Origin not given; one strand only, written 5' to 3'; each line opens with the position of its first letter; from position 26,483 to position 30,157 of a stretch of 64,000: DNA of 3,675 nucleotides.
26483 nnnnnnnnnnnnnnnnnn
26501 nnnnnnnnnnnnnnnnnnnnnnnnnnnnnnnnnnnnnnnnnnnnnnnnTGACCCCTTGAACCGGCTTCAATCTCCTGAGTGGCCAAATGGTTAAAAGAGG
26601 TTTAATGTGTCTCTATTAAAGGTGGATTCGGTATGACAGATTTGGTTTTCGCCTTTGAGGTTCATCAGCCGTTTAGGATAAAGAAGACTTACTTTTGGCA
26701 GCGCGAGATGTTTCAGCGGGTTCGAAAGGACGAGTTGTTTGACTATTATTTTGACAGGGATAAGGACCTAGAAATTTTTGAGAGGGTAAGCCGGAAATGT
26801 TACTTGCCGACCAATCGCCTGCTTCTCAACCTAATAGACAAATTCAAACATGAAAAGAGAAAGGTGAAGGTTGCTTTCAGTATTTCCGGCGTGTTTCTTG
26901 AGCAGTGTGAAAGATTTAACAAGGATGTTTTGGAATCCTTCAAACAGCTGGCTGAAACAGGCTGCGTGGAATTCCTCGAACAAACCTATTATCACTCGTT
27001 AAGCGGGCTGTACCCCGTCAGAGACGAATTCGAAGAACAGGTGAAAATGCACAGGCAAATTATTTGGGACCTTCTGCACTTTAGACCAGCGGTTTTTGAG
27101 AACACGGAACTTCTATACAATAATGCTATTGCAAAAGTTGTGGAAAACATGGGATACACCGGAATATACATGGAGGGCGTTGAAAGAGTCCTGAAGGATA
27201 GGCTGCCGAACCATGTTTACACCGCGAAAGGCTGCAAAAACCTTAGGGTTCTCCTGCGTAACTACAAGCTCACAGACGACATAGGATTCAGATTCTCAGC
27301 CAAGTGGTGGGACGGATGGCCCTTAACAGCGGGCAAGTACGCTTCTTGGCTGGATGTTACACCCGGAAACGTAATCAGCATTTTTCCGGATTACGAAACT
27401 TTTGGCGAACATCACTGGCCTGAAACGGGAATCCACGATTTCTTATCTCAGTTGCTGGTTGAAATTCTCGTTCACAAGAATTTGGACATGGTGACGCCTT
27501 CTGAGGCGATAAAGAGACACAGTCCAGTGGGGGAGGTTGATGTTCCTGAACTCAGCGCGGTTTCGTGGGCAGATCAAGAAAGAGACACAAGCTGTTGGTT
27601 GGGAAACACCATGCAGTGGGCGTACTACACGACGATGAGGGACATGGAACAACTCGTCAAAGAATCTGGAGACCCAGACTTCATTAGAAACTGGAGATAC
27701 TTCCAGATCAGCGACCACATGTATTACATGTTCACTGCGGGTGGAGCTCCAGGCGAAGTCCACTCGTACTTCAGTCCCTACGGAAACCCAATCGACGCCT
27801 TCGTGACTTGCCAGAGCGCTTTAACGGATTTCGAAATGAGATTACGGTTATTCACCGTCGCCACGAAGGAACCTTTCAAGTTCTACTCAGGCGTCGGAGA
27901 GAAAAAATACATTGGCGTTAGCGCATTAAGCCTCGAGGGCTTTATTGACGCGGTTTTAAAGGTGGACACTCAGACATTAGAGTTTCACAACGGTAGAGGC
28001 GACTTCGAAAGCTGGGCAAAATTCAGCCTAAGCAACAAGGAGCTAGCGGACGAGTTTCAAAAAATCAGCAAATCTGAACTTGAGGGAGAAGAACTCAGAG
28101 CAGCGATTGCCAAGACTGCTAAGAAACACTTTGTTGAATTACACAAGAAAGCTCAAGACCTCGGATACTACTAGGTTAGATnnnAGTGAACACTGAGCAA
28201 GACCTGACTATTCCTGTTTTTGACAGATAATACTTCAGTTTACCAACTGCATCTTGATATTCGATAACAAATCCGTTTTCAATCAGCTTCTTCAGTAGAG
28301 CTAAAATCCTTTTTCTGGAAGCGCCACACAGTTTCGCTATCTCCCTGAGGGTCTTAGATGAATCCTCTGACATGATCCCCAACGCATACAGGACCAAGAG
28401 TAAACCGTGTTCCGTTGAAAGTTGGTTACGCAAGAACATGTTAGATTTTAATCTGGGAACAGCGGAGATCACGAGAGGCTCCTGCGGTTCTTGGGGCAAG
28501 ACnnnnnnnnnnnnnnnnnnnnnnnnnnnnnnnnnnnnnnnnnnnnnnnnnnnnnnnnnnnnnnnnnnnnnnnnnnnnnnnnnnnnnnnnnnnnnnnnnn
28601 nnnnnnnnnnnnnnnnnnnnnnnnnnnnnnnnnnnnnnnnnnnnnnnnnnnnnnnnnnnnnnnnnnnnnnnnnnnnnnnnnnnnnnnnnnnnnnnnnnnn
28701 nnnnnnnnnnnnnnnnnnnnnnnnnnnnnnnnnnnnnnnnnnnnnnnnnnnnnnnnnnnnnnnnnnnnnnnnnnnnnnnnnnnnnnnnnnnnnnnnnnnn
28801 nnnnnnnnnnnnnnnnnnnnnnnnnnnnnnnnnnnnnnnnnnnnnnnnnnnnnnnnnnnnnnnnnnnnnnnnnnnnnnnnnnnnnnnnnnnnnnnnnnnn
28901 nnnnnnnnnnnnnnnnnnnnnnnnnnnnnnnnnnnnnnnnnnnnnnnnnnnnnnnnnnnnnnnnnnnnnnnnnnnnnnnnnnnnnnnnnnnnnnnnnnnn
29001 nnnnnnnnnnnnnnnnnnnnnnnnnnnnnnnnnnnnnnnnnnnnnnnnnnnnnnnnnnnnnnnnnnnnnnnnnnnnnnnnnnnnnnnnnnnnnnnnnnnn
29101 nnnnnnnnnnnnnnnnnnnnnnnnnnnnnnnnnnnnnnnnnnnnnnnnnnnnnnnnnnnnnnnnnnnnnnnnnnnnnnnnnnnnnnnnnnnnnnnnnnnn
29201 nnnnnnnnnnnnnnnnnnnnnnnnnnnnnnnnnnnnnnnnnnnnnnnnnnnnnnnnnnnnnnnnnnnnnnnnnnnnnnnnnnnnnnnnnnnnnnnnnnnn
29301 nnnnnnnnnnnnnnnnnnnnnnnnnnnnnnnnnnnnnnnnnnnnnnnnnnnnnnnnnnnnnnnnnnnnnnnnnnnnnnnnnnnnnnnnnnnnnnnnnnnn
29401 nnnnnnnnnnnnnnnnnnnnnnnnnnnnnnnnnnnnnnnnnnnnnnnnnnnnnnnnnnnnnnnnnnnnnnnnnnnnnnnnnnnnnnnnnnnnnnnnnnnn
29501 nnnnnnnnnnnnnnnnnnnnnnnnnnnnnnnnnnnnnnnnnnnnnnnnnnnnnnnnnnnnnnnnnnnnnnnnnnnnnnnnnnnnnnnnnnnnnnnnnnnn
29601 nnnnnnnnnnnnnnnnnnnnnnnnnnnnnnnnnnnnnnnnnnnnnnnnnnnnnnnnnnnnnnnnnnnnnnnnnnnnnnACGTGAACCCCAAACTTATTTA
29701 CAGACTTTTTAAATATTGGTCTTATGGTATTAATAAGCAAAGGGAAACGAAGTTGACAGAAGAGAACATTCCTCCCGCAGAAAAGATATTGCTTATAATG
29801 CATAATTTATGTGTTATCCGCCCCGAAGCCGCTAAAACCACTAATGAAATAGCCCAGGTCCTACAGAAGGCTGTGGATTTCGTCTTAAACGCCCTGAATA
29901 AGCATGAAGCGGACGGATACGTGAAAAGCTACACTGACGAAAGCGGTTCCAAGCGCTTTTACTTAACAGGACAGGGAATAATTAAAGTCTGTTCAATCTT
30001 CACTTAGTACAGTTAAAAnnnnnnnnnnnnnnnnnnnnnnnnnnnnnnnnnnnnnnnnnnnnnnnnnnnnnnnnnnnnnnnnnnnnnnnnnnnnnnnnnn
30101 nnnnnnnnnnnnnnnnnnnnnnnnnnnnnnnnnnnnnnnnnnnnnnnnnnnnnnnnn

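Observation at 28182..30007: Glycosyltransferase with a C-terminal winged-helix domain and a divergently encoded free-standing paralog, both ending in CS[VI]FT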

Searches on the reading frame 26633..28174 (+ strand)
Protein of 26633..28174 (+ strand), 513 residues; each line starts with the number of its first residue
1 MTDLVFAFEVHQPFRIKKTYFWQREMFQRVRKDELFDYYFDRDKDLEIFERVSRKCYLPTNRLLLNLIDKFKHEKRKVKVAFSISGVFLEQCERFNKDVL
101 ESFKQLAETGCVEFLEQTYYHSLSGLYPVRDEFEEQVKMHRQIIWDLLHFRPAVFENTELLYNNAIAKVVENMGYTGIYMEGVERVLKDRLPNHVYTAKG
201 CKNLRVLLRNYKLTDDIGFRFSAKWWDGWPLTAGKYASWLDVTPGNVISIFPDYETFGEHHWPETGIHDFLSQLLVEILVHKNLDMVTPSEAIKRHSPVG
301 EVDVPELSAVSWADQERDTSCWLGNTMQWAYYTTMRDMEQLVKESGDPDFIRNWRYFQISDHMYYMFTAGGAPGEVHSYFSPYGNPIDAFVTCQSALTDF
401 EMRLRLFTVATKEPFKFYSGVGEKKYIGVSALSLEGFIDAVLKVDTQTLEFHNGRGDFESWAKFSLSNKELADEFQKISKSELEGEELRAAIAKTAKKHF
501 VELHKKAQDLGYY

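Call 14: search_protein_families(library=pfam, proteins=[window:26633-28174:+], max_evalue=0.00001)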
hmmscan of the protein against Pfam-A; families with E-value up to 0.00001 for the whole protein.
window:26633-28174:+ (513 aa): 1 family
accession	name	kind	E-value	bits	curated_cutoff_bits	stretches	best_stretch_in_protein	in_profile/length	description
PF03065.20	Glyco_hydro_57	-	3.8e-83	279.6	21.2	1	5-305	1-291/291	Glycosyl hydrolase family 57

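Call 86: search_solved_structures(query=window:26633-28174:+, max_evalue=0.001)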
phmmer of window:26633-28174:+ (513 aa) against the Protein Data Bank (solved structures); distinct sequences matched with E-value up to 0.001: 0.

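Call 88: search_protein_families(library=ncbifam, proteins=[window:26633-28174:+], max_evalue=0.01)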
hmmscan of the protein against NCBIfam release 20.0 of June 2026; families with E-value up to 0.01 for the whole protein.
window:26633-28174:+ (513 aa): 0 families

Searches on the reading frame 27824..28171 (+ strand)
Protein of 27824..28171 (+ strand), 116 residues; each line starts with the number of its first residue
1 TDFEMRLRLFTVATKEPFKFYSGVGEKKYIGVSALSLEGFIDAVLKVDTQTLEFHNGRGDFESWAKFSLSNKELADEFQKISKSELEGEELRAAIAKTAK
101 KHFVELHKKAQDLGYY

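Call 46: search_protein_families(library=pfam, proteins=[window:27824-28171:+], max_evalue=1)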
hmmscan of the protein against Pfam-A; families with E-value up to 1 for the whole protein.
seq(116 aa): 2 families
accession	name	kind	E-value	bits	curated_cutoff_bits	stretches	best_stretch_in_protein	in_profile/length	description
PF19027.5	DUF5752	-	3.8e-07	30.1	23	1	16-106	2-106/208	Family of unknown function (DUF5752)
PF20355.3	DUF6650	-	0.052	13.9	27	1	35-79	85-128/150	Family of unknown function (DUF6650)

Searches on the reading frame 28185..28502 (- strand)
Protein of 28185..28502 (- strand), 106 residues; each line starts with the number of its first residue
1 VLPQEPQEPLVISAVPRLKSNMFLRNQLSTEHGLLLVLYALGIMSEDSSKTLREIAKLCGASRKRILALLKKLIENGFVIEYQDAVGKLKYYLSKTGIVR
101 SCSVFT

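Call 4: search_protein_families(library=pfam, proteins=[window:28185-28502:-], max_evalue=1)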
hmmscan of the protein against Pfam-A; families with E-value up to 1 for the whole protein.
seq(106 aa): 15 families
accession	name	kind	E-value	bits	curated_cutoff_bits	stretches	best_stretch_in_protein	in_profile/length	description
PF13412.12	HTH_24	-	7.6e-06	25.9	21.9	1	41-79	9-47/48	Winged helix-turn-helix DNA-binding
PF13730.12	HTH_36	-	0.00021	21.4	25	1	46-79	19-55/55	Helix-turn-helix domain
PF01978.25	TrmB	-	0.0015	18.7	25.6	1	48-84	21-57/68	Sugar-specific transcriptional regulator TrmB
PF12802.13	MarR_2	-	0.0051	17.4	27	1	36-81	9-52/61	MarR family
PF12793.13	SgrR_N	-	0.0099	16.6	24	1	45-87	15-56/115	Sugar transport-related sRNA regulator N-term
PF01022.26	HTH_5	-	0.02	15.2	22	1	41-80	8-46/47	Bacterial regulatory protein, arsR family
PF13518.12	HTH_28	-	0.034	14.7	25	1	50-78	13-41/52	Helix-turn-helix domain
PF13463.12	HTH_27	-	0.038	14.7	22.2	1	36-85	7-54/68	Winged helix DNA-binding domain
PF09339.16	HTH_IclR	-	0.049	13.8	22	1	45-79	13-48/52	IclR helix-turn-helix domain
PF09107.17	SelB-wing_3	-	0.092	12.7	23.2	1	48-73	7-32/47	Elongation factor SelB, winged helix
PF13545.12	HTH_Crp_2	-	0.11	12.9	27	1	51-80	24-53/70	Crp-like helix-turn-helix domain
PF13404.12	HTH_AsnC-type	-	0.11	12.8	27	1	41-73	9-41/42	AsnC-type helix-turn-helix domain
PF02082.26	Rrf2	-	0.15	12.7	30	1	36-79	10-53/132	Iron-dependent Transcriptional regulator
PF14394.12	DUF4423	-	0.17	12.1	30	1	34-89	22-74/165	Domain of unknown function (DUF4423)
PF15978.11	TnsD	-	0.18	11.3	32.4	1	41-76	191-226/355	Tn7-like transposition protein D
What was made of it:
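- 28185..28430 (-): C-terminal winged-helix domain, residues 417-498; basic (net +6, pI 9.6). Pfam HTH_24 above cut-off (call 4).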

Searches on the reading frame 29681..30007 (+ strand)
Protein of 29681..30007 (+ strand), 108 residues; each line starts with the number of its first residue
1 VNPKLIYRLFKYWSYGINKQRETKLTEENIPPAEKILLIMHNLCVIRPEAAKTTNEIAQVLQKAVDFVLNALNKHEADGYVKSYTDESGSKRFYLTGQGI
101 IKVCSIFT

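Call 4: search_protein_families(library=pfam, proteins=[window:29681-30007:+], max_evalue=1)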
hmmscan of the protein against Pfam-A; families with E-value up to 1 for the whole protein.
window:29681-30007:+ (108 aa): 3 families
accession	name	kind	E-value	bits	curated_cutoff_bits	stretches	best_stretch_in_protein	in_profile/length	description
PF01043.26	SecA_PP_bind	-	0.054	14.5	23.5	1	16-62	23-67/110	SecA preprotein cross-linking domain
PF24983.1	DUF7774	-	0.075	13.6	26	1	24-76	20-68/97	Domain of unknown function (DUF7774)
PF25782.1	TPR_CAND1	-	0.17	12.5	32.8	1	36-83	72-119/126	CAND1-like, TPR repeats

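Call 9: find_homologous_proteins(query=window:29681-30007:+, max_evalue=10)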
Query window:29681-30007:+ (108 aa): 17 proteins with E <= 10 among 17 candidates.
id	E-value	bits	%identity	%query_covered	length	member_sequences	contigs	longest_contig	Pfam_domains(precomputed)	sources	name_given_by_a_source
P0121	9.3e-66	236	100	100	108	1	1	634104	-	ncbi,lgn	-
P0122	2.3e-48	180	75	100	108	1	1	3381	-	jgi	jgi:hypothetical protein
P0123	5.6e-42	160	89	78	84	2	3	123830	-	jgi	-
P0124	1.2e-40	155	86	78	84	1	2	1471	-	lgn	-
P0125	1.7e-40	155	86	78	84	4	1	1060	-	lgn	-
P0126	1.2e-39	152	85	78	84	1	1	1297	-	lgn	-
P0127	2.4e-30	122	67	81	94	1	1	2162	-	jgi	-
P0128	5.1e-30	121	69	78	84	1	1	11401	-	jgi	-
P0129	1.2e-29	120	59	98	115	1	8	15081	-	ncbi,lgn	-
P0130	1.5e-28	117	68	78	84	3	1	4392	-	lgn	-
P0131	3.9e-26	109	70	73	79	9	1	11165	-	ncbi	-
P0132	5.5e-23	99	56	78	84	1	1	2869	-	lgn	-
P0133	7.3e-22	95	54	78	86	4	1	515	-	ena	-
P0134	2.8e-21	93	55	78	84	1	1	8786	-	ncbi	-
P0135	3.9e-21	93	58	64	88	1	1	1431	-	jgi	jgi:hypothetical protein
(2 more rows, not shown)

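Call 11: find_encoding_contigs(protein=P0134, flank=8000, max_places=3)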
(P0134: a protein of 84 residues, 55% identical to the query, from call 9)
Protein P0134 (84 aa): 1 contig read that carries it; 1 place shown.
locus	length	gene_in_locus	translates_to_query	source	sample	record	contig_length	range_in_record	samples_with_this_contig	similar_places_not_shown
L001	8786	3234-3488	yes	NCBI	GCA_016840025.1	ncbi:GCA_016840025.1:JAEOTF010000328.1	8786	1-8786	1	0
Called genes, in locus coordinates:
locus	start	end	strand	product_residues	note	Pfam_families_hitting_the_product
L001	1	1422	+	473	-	?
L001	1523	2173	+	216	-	PF12225:DUF5981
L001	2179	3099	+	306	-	PF02219:MTHFR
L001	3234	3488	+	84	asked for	-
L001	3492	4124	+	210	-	PF08323:Glyco_transf_5 (faint), PF13439:Glyco_transf_4, PF13579:Glyco_trans_4_4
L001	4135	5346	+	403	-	PF08323:Glyco_transf_5, PF13439:Glyco_transf_4, PF13579:Glyco_trans_4_4, PF20706:GT4-conflict, PF00534:Glycos_transf_1, PF13692:Glyco_trans_1_4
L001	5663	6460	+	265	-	PF14801:TrmI-like_N, PF01135:PCMT, PF08704:GCD14, PF01209:Ubie_methyltran (weak), PF13847:Methyltransf_31, PF08241:Methyltransf_11 (weak), PF13649:Methyltransf_25 (faint)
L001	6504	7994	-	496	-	PF02934:GatB_N, PF02637:GatB_Yqey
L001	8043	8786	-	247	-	?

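Call 12: find_encoding_contigs(protein=P0131, flank=8000, max_places=3)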
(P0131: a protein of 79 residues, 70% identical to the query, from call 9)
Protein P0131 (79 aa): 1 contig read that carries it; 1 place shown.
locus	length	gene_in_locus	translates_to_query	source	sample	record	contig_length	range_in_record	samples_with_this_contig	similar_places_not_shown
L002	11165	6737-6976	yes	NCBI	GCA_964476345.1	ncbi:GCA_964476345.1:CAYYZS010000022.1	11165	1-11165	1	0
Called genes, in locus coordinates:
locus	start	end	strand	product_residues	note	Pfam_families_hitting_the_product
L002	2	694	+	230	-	?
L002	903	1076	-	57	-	-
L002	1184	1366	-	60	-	PF14697:Fer4_21 (faint), PF12797:Fer4_2 (faint), PF12837:Fer4_6 (faint), PF13237:Fer4_10, PF12800:Fer4_4 (faint), PF12838:Fer4_7 (weak), PF13187:Fer4_9 (weak), PF00037:Fer4 (weak)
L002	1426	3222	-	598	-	PF04597:Ribophorin_I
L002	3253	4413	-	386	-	PF04055:Radical_SAM (weak)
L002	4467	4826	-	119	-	PF09868:DUF2095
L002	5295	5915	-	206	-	-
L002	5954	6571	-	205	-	PF01015:Ribosomal_S3Ae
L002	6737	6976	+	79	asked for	-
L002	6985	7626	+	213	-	PF08323:Glyco_transf_5, PF13579:Glyco_trans_4_4, PF13439:Glyco_transf_4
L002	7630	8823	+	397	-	PF08323:Glyco_transf_5, PF20706:GT4-conflict, PF13439:Glyco_transf_4, PF13579:Glyco_trans_4_4, PF00534:Glycos_transf_1, PF13692:Glyco_trans_1_4, PF13524:Glyco_trans_1_2 (weak)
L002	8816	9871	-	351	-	PF01087:GalP_UDP_transf, PF16268:DUF4921, PF02744:GalP_UDP_tr_C (faint)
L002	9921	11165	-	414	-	?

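Call 13: find_encoding_contigs(protein=P0128, flank=8000, max_places=3)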
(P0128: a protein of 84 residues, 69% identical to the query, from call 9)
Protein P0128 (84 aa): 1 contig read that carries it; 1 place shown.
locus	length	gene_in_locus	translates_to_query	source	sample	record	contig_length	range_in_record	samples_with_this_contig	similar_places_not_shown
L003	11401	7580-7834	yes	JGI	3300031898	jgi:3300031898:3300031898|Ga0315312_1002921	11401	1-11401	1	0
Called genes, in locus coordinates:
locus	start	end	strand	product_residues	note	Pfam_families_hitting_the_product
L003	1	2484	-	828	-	?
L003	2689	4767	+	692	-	PF12439:GDE_N, PF06202:GDE_C, PF12899:Glyco_hydro_100 (faint), PF22422:MGH1-like_GH (weak)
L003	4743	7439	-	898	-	PF05048:NosD, PF13229:Beta_helix, PF05048:NosD, PF13229:Beta_helix, PF05048:NosD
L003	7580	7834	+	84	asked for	-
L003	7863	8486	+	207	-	PF08323:Glyco_transf_5, PF13579:Glyco_trans_4_4, PF13439:Glyco_transf_4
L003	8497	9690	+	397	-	PF08323:Glyco_transf_5 (weak), PF20706:GT4-conflict, PF13439:Glyco_transf_4, PF13579:Glyco_trans_4_4, PF08323:Glyco_transf_5, PF00534:Glycos_transf_1, PF13692:Glyco_trans_1_4, PF13524:Glyco_trans_1_2, +1 more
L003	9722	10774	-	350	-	PF01087:GalP_UDP_transf, PF16285:DUF4931_N (weak), PF16268:DUF4921, PF02744:GalP_UDP_tr_C (weak), PF11969:DcpS_C (weak)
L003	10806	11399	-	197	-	?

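Call 31: find_related_loci(query=A1, collection=genome_contigs, flank=8000)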
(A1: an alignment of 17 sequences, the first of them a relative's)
Query A1 (108 aa) in genome_contigs; peptide patterns used: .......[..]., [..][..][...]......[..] (x = any residue, [..] = any of these).
42 stretches matched a pattern; 10 encode a relative of the query (tblastn E <= 1e-3); 10 distinct loci.
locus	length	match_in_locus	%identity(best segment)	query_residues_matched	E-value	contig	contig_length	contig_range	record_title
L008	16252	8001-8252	55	25-108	7e-29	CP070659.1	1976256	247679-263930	MAG: Candidatus Bathyarchaeota archaeon isolate bin796 chromosome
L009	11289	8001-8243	57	28-108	4e-28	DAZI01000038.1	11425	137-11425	MAG TPA_asm: Candidatus Bathyarchaeota archaeon UBA233 UBA233_contig_4073, whole genome shotgun sequence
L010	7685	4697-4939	53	28-108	5e-26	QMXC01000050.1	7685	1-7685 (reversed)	MAG: Candidatus Bathyarchaeota archaeon isolate B95_G9 B95_Guay9_scaffold_14434, whole genome shotgun sequence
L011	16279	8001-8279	41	15-108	6e-23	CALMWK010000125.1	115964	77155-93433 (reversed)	MAG TPA_asm: Candidatus Bathyarchaeota archaeon isolate SRR6284162_bin.46_CONCOCT_v1.1_MAG genome assembly, contig: ERZ7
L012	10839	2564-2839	41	17-108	5e-23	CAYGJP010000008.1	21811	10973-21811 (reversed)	MAG TPA_asm: uncultured Candidatus Bathyarchaeia archaeon isolate ERP113451_co4_297 genome assembly, contig: NODE_1159_l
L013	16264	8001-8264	41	21-108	1e-21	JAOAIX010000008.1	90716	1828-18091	MAG: Candidatus Bathyarchaeota archaeon isolate SKW112 NODE_8_length_90716_cov_6.050221, whole genome shotgun sequence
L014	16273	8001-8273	41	17-108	2e-21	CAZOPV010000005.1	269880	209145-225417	MAG TPA_asm: uncultured Candidatus Bathyarchaeia archaeon isolate SRP231805_co4_129 genome assembly, contig: k141_202887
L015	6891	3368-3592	48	34-108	7e-20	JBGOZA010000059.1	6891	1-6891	MAG: Candidatus Bathyarchaeia archaeon isolate OBJ_0618_130150_3 k141_2925525_length_6891_cov_141.0000, whole genome sho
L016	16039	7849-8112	42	21-108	4e-22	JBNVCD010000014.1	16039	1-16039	MAG: Candidatus Bathyarchaeia archaeon isolate A05DMB21 NODE_14_length_16039_cov_3.182745, whole genome shotgun sequence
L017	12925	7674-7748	60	34-58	3e-5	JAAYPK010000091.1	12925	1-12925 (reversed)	MAG: Clostridiales bacterium isolate AS22ysBPME_211 169760_AS22, whole genome shotgun sequence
